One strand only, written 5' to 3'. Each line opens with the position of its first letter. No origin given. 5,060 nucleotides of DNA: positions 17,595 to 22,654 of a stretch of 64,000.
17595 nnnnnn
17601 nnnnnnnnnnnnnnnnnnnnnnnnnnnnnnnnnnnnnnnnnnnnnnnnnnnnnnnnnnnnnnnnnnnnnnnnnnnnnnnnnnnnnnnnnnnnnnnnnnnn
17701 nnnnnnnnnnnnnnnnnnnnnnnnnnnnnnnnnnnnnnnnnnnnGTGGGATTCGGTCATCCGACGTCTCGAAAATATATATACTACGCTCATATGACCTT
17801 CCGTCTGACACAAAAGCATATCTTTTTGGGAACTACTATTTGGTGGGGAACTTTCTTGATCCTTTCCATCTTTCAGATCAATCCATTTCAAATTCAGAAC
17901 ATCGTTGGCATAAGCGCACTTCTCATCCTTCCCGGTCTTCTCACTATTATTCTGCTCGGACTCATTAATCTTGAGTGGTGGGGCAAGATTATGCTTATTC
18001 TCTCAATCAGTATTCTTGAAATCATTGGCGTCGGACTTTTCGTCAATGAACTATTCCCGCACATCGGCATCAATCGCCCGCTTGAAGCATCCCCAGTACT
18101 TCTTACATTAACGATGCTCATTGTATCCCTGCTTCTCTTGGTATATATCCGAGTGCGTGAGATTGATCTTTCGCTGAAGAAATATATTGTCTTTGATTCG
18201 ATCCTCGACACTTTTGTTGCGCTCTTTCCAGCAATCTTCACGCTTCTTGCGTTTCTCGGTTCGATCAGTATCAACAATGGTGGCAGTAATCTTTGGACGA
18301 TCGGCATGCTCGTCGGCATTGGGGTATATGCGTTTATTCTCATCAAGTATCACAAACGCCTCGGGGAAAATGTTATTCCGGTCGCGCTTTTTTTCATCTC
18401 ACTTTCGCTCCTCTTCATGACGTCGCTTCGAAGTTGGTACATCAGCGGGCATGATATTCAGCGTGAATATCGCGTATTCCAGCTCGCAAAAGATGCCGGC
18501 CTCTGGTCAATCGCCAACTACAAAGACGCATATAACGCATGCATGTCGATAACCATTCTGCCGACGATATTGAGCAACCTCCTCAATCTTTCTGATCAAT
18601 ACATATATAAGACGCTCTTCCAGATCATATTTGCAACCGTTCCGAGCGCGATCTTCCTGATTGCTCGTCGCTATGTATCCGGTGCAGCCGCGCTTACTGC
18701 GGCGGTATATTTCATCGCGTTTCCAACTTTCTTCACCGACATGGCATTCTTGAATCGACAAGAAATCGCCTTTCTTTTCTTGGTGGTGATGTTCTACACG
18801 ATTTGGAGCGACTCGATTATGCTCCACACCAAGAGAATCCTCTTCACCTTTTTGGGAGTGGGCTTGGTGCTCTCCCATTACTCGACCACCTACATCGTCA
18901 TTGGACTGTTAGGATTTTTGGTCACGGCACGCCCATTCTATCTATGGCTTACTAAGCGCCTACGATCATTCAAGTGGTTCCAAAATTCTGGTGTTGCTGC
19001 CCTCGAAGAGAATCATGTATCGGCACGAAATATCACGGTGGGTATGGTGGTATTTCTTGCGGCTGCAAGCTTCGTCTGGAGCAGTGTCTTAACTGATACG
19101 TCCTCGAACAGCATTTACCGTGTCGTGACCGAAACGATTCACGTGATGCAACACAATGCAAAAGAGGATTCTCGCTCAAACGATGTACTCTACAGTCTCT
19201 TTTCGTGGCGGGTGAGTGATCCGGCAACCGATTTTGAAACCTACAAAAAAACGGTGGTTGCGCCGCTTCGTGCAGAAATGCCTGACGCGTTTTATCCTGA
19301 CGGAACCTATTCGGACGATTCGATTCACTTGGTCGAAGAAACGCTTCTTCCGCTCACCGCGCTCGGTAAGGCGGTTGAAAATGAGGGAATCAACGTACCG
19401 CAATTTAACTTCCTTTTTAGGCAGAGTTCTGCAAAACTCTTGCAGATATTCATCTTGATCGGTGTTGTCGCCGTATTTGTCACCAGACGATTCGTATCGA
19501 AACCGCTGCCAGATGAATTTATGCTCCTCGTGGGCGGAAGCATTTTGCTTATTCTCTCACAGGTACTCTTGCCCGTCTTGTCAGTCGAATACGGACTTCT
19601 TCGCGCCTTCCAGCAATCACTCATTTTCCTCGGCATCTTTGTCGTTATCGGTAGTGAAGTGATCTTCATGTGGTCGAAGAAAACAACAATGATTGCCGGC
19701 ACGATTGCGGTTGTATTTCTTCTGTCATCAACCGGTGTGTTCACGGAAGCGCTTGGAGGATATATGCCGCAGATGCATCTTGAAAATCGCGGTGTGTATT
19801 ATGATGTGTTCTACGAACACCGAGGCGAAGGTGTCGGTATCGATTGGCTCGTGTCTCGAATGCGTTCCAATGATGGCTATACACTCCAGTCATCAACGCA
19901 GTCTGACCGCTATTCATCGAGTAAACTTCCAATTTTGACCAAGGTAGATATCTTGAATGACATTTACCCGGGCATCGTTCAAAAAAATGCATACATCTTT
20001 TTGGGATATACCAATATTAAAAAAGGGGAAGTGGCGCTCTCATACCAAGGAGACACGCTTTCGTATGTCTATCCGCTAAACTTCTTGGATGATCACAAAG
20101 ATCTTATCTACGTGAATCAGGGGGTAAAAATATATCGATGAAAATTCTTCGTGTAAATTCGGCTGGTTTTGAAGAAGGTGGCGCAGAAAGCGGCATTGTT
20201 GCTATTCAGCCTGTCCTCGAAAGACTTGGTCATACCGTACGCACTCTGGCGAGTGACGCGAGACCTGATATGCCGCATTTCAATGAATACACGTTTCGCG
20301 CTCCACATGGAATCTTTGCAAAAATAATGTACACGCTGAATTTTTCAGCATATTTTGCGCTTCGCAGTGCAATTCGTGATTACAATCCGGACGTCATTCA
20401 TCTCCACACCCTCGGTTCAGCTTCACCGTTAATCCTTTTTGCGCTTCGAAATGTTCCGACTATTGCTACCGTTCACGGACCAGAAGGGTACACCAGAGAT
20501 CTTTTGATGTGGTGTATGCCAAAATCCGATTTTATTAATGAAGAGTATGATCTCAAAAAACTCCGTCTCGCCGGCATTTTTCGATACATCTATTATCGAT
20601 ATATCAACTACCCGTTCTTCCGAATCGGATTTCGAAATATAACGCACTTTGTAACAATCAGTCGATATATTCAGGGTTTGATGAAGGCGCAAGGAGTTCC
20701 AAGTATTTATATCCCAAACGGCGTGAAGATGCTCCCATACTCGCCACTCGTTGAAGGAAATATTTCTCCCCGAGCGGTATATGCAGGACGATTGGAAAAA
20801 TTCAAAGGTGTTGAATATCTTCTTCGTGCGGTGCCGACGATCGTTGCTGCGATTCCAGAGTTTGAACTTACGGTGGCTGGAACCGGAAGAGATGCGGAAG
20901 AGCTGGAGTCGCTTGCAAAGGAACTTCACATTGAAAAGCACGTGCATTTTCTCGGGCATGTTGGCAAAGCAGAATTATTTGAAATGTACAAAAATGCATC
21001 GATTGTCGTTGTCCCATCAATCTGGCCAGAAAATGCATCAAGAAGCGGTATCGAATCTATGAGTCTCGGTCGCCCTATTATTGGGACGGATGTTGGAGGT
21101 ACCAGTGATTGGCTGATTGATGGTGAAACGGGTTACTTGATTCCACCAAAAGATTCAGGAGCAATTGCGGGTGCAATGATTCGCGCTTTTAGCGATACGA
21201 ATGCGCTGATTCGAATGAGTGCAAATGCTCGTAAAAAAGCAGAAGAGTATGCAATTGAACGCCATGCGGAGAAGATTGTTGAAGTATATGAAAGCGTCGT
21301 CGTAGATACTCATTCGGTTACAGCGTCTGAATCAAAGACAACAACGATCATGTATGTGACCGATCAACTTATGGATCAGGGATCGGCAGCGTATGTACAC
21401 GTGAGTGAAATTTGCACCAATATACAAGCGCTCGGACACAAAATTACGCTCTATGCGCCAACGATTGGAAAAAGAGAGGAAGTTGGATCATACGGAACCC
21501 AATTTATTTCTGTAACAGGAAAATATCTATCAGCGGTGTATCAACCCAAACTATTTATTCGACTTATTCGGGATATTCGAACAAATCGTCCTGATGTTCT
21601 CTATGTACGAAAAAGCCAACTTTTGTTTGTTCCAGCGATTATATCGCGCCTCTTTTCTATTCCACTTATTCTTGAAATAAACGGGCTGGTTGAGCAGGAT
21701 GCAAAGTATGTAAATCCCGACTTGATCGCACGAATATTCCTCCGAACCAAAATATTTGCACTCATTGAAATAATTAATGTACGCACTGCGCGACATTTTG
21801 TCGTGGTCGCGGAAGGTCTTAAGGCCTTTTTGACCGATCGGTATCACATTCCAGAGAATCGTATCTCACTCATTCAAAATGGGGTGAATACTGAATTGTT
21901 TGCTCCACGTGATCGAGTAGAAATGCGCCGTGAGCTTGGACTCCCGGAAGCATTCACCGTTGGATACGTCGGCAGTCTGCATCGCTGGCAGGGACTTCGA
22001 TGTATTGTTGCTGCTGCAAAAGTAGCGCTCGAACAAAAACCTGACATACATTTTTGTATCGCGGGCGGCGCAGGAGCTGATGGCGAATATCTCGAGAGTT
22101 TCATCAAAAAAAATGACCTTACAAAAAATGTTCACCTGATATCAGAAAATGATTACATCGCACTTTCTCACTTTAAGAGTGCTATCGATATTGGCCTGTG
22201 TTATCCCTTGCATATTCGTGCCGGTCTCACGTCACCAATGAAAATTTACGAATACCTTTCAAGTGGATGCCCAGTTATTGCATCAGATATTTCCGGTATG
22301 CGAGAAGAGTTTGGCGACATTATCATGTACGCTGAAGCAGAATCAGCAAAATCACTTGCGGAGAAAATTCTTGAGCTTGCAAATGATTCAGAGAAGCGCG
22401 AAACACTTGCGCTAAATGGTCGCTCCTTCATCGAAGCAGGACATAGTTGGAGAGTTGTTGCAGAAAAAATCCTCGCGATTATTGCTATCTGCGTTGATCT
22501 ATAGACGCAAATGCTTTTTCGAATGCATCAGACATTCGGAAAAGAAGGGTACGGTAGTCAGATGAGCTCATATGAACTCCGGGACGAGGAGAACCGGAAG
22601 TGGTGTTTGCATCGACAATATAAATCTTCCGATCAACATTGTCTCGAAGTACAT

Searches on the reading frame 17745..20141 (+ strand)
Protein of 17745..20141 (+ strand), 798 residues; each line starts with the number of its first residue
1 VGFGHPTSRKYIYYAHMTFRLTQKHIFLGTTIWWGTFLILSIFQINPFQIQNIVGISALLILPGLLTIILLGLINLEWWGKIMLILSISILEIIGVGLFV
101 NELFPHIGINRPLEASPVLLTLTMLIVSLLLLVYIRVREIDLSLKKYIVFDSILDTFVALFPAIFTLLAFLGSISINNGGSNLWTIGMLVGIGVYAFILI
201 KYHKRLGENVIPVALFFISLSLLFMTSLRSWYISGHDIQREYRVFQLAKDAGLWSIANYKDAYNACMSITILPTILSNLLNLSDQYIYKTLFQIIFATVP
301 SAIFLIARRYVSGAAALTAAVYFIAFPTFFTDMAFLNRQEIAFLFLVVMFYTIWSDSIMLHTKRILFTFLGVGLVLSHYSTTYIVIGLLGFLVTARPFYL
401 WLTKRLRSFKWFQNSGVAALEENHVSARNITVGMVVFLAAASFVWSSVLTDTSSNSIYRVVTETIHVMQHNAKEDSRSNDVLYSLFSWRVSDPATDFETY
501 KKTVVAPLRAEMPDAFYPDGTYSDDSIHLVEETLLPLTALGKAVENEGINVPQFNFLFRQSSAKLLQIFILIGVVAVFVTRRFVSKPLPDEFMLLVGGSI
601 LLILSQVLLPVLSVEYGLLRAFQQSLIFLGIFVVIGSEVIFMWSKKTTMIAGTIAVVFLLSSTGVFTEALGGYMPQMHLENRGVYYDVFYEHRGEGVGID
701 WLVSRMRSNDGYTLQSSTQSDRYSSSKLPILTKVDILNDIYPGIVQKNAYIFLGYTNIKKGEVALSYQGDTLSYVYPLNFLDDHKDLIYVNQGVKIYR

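Call 54: search_protein_families(library=pfam, proteins=[window:17745-20141:+], max_evalue=0.0001)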
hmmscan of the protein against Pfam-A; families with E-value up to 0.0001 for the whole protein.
window:17745-20141:+ (798 aa): 1 family
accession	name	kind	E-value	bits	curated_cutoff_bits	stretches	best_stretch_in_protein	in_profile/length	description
PF09971.14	DUF2206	-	2.2e-16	60.1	35.6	1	565-797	123-368/368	Predicted membrane protein (DUF2206)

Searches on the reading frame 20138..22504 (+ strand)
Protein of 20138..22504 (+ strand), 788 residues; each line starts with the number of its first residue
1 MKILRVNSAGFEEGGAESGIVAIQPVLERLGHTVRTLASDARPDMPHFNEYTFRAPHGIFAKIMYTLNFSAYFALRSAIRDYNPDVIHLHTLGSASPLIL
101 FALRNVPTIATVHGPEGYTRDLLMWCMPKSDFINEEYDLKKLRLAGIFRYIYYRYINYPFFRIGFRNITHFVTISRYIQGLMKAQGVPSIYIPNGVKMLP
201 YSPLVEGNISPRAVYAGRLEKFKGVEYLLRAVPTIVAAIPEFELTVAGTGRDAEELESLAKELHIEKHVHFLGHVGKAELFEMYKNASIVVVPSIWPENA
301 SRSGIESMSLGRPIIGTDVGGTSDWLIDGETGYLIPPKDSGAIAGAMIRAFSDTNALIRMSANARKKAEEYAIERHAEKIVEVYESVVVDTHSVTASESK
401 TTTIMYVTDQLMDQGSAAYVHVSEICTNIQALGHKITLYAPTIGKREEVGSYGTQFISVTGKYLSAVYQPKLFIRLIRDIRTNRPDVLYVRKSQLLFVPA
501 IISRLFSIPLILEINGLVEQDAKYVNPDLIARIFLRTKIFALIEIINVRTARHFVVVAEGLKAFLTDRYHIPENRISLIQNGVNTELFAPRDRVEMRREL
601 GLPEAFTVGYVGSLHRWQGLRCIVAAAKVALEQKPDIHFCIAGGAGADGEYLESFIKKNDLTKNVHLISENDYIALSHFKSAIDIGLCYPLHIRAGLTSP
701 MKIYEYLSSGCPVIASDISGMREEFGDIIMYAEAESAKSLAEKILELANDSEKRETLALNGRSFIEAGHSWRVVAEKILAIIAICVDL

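Call 54: search_protein_families(library=pfam, proteins=[window:20138-22504:+], max_evalue=0.0001)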
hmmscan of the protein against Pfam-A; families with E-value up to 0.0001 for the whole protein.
window:20138-22504:+ (788 aa): 6 families
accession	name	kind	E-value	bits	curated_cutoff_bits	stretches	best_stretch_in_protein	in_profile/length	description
PF00534.26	Glycos_transf_1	-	1.7e-57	194.1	26.4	2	212-366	17-171/172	Glycosyl transferases group 1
PF13692.12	Glyco_trans_1_4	-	1.8e-50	171.4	27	2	211-353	2-142/142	Glycosyl transferases group 1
PF13439.12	Glyco_transf_4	-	5.4e-38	131.1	28.5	2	14-196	2-166/170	Glycosyltransferase Family 4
PF13579.12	Glyco_trans_4_4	-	1.3e-22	81.2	29.7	2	15-195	2-158/158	Glycosyl transferase 4-like domain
PF13524.12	Glyco_trans_1_2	-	9.4e-16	58.5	25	1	630-780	8-144/144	Glycosyl transferase-like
PF13477.12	Glyco_trans_4_2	-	2.5e-11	44.3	23.4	0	416-517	7-109/139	Glycosyl transferase 4-like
